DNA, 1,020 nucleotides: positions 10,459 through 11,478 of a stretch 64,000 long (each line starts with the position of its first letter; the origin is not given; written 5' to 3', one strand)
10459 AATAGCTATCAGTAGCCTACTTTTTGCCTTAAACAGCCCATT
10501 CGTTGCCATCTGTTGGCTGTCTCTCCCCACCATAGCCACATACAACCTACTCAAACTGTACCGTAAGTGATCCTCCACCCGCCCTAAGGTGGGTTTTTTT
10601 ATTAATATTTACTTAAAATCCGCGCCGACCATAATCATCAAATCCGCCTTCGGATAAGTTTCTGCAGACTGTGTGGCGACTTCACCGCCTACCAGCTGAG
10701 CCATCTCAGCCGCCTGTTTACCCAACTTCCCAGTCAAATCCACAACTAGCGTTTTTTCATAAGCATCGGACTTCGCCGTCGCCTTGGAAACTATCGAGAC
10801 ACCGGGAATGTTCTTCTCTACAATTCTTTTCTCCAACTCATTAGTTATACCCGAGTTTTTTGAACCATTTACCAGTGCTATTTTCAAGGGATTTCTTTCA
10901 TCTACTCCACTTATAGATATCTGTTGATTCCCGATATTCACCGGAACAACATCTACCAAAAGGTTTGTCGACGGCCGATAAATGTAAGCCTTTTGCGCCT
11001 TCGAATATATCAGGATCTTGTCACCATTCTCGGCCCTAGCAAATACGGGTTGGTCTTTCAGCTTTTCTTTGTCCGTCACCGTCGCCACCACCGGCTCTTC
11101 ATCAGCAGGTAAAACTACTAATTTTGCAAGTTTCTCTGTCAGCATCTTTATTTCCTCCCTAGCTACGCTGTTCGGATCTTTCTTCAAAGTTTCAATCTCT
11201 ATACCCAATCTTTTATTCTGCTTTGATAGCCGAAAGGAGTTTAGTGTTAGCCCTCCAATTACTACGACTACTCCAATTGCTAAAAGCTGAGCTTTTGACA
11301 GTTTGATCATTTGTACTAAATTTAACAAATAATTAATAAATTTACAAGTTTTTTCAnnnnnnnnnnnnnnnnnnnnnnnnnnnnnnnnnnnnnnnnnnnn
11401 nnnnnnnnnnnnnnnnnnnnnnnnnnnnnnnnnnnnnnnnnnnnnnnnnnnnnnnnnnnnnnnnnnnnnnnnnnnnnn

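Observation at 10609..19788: Operon for a membrane HTH-Cache regulator, a 2150-aa collagen-like giant surface protein and a LytR_C protein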

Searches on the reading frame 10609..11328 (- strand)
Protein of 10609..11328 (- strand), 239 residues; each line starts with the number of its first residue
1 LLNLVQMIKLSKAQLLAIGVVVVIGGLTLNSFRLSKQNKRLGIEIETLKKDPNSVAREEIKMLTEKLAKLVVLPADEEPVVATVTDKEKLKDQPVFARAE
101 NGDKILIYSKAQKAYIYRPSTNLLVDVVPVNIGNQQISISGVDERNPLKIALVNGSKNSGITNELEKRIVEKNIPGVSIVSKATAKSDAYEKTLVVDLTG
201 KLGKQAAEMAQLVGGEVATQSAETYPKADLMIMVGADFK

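Call 6: search_protein_families(library=pfam, proteins=[window:10609-11328:-], max_evalue=0.1)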
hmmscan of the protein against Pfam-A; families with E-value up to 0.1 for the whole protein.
window:10609-11328:- (239 aa): 2 families
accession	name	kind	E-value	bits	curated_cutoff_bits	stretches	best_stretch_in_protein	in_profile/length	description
PF13399.11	LytR_C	-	0.00062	21.1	22.2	1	149-238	3-86/86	LytR cell envelope-related transcriptional attenuator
PF07643.16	DUF1598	-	0.015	16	25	0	118-149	26-57/84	Protein of unknown function (DUF1598)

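Call 7: search_protein_families(library=ncbifam, proteins=[window:10609-11328:-], max_evalue=0.1)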
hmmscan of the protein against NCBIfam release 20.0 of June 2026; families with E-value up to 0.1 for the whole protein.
window:10609-11328:- (239 aa): 0 families

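Call 12: search_protein_families(library=phrogs, proteins=[window:10609-11328:-], max_evalue=0.01)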
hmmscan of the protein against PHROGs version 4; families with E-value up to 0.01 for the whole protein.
window:10609-11328:- (239 aa): 0 families

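Call 82: find_homologous_proteins(query=window:10609-11310:-, max_evalue=0.00001)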
Query window:10609-11310:- (233 aa): 281 proteins with E <= 0.00001 among 1268 candidates; the best 120 are listed.
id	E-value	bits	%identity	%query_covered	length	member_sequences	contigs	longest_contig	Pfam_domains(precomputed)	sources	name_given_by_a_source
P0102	4.2e-138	476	100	100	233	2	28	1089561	-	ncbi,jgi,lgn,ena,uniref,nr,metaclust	ncbi:hypothetical protein A3K29_05125 [Candidatus Collierbacteria bacterium RIFOXYB2_FULL_46_14]|uni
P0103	2.9e-120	417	86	100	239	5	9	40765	-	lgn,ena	-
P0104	5.3e-116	403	82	100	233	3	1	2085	-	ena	-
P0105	8.6e-115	399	81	100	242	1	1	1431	-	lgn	-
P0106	3.4e-114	397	89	94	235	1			-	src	-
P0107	4.4e-114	397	84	94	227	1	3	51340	-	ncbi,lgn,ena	-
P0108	1.4e-113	395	80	100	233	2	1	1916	-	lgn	-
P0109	2.1e-108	378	78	100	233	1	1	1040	PF13399.12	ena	-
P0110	1.1e-107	376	80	97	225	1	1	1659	-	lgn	-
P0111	4.8e-107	374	76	100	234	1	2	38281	-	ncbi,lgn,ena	-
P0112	2.1e-106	372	76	100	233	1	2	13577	-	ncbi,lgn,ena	-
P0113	3.9e-106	371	76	100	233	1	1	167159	-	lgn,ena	-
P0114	1.6e-104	366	75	100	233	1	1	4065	-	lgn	-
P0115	7.7e-104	364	79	93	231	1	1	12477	-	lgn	-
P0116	4.3e-103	361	73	100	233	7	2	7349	-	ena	-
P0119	4.9e-98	345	71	100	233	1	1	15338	PF13399.12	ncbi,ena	-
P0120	1.2e-97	343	71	100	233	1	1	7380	PF13399.12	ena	-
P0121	1.3e-96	340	72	96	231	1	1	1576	PF13399.12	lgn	-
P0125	9.6e-94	331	73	91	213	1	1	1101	PF13399.12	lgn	-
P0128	6.5e-84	299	64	94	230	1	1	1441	PF13399.12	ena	-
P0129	3.9e-83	296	62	97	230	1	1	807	PF13399.12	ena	-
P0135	3.2e-80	287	59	99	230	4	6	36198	PF13399.12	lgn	-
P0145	1.3e-77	278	58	99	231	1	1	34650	PF13399.12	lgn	-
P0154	9.0e-75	269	61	89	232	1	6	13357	PF13399.12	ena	-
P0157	9.7e-74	265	61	87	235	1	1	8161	PF13399.12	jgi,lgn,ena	-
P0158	6.9e-73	263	57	90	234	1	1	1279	PF13399.12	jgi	-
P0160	1.5e-72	261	59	95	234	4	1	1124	PF13399.12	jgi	-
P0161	1.8e-72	261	58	95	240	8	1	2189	PF13399.12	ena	-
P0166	2.8e-71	257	59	88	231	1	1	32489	PF13399.12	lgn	-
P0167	3.0e-71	257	55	97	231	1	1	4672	PF13399.12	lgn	-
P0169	7.3e-71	256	56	96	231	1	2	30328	PF13399.12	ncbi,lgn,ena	-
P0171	1.1e-70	255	57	98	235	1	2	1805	PF13399.12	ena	-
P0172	1.9e-70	255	56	99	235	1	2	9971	PF13399.12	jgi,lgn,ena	jgi:hypothetical protein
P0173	3.1e-70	254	57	96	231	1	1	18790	PF13399.12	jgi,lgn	-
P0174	2.0e-69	251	59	92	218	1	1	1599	PF13399.12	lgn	-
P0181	5.0e-63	230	64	77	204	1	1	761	PF13399.12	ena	-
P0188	9.1e-46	174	49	80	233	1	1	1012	PF13399.12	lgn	-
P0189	3.1e-45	172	43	98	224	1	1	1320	PF13399.12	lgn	-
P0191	6.4e-44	168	41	93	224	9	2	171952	PF13399.12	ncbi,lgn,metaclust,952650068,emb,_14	metaclust:\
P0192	9.0e-44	167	45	91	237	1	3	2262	PF13399.12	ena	-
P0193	4.8e-43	165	46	81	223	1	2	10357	PF13399.12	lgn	-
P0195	1.0e-42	164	39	97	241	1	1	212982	PF13399.12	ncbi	-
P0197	2.8e-42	163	39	97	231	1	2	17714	PF13399.12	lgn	-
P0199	6.1e-42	162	46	81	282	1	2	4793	PF13399.12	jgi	jgi:hypothetical protein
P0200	6.4e-42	161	40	99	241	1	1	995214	PF13399.12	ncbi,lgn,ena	-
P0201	6.5e-42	161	41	82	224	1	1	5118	PF13399.12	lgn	-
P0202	7.8e-42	161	42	97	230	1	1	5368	PF13399.12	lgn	-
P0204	1.2e-41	161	45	82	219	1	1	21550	PF13399.12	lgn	-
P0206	4.0e-41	159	41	95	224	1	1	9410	PF13399.12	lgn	-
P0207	6.1e-41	158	44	84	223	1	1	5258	PF13399.12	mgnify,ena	mgnify:CR=1 FL=1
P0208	4.1e-40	156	42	99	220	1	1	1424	PF13399.12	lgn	-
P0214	9.0e-39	151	40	94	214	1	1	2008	PF13399.12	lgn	-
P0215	1.0e-38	151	43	93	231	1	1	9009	PF13399.12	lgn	-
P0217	1.6e-38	150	38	94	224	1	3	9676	PF13399.12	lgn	-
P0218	2.7e-38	150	41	82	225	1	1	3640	PF13399.12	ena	-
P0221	6.0e-38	148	46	78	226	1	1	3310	PF13399.12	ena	-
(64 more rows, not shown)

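Call 83: find_encoding_contigs(protein=P0200, flank=9000, max_places=1)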
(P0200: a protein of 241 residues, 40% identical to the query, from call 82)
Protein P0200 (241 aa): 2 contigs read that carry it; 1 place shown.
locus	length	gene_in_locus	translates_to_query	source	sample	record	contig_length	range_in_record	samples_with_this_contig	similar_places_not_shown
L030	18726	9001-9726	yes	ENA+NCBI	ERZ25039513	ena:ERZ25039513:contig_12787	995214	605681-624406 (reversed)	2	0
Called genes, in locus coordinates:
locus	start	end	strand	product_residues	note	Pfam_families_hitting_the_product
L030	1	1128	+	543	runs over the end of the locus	PF13884:Peptidase_S74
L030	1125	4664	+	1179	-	-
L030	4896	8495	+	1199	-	-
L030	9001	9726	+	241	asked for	PF13399:LytR_C (weak)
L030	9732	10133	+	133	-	-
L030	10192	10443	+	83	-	-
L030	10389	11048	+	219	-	PF08843:AbiEii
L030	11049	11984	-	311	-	-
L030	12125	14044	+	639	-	PF12728:HTH_17, PF02743:dCache_1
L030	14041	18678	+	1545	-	-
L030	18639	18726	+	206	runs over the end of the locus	PF09458:H_lectin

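Call 84: find_encoding_contigs(protein=P0191, flank=9000, max_places=1)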
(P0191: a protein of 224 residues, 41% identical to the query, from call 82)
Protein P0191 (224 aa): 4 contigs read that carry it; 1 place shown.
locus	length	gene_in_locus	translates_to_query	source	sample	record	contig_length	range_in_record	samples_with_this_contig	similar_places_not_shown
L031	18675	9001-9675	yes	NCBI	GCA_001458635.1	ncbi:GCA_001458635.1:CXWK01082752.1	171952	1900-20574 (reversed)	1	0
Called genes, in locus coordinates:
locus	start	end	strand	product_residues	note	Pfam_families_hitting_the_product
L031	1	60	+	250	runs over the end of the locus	PF01555:N6_N4_Mtase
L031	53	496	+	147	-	-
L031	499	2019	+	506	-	-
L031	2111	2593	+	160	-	PF00989:PAS, PF13426:PAS_9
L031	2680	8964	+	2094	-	PF01391:Collagen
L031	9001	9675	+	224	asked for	PF13399:LytR_C (weak)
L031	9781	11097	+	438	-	PF00239:Resolvase, PF07508:Recombinase, PF13408:Zn_ribbon_recom (weak)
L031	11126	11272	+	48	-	-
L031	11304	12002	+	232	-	-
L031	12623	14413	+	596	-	PF01807:Zn_ribbon_DnaG, PF08275:DNAG_N, PF01751:Toprim, PF13155:Toprim_2, PF13662:Toprim_4, PF10410:DnaB_bind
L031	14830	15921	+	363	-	PF03979:Sigma70_r1_1 (weak), PF00140:Sigma70_r1_2, PF04542:Sigma70_r2, PF04539:Sigma70_r3, PF04545:Sigma70_r4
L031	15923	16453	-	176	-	PF01464:SLT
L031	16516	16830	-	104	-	-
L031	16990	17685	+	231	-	-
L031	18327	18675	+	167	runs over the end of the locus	PF06983:3-dmu-9_3-mt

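Call 86: search_protein_families(library=phrogs, proteins=[L031:499-2019:+, L031:53-496:+, L031:11304-12002:+, L031:16990-17685:+, L031:2680-8964:+, L031:9001-9675:+], max_evalue=0.001)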
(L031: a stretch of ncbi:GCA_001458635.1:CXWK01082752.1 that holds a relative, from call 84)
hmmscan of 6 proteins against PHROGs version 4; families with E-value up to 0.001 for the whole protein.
L031:499-2019:+ (506 aa): 8 families
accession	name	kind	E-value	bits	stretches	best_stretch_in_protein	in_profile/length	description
phrog_38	-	head and packaging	7.7e-77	260.6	1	17-474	256-713/760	terminase large subunit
phrog_5573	-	head and packaging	1.8e-16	61.3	1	245-465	19-235/250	terminase large subunit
phrog_14112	-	unknown function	2.3e-10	41.3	1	44-200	81-242/247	-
phrog_2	-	head and packaging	7.8e-09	35.8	1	41-468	261-596/807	terminase large subunit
phrog_4758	-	head and packaging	1.3e-05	25.6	1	18-226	9-216/243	terminase large subunit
phrog_17672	-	head and packaging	1.6e-05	25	1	64-215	68-215/395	terminase large subunit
phrog_979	-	head and packaging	1.7e-05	24.7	1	296-500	419-634/642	terminase large subunit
phrog_28155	-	head and packaging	0.00053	20.9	0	45-213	45-199/260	terminase large subunit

L031:53-496:+ (147 aa): 5 families
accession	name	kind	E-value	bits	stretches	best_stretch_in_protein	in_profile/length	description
phrog_4044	-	head and packaging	8.6e-09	36.1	1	10-65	21-76/180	terminase small subunit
phrog_309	-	head and packaging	8.1e-07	30.3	1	21-114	148-265/319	terminase small subunit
phrog_4102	-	head and packaging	0.00011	23.4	1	19-61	21-71/166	terminase small subunit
phrog_2538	-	head and packaging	0.00051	21.1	1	31-108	21-102/129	terminase small subunit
phrog_24579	-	head and packaging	0.00092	20.2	0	6-66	10-68/126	terminase small subunit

L031:11304-12002:+ (232 aa): 0 families

L031:16990-17685:+ (231 aa): 1 family
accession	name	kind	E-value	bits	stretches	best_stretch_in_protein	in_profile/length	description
phrog_2308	-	unknown function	0.00018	22.6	1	9-52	5-48/138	-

L031:2680-8964:+ (2094 aa): 1 family
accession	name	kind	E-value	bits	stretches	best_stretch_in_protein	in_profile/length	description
phrog_26303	-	unknown function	6.8e-06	27.8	1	132-190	34-89/114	-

L031:9001-9675:+ (224 aa): 1 family
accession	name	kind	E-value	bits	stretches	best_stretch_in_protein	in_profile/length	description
phrog_9841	-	lysis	0.0004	21.6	0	2-88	10-94/120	Rz-like spanin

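Call 92: find_related_loci(query=window:10609-11310:-, collection=viral_contigs, flank=10000)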
Query window:10609-11310:- (233 aa) in viral_contigs; peptide patterns used: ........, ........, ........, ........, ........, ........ (x = any residue, [..] = any of these).
67 stretches matched a pattern, but none encodes a relative of the query by tblastn (E <= 1e-3).
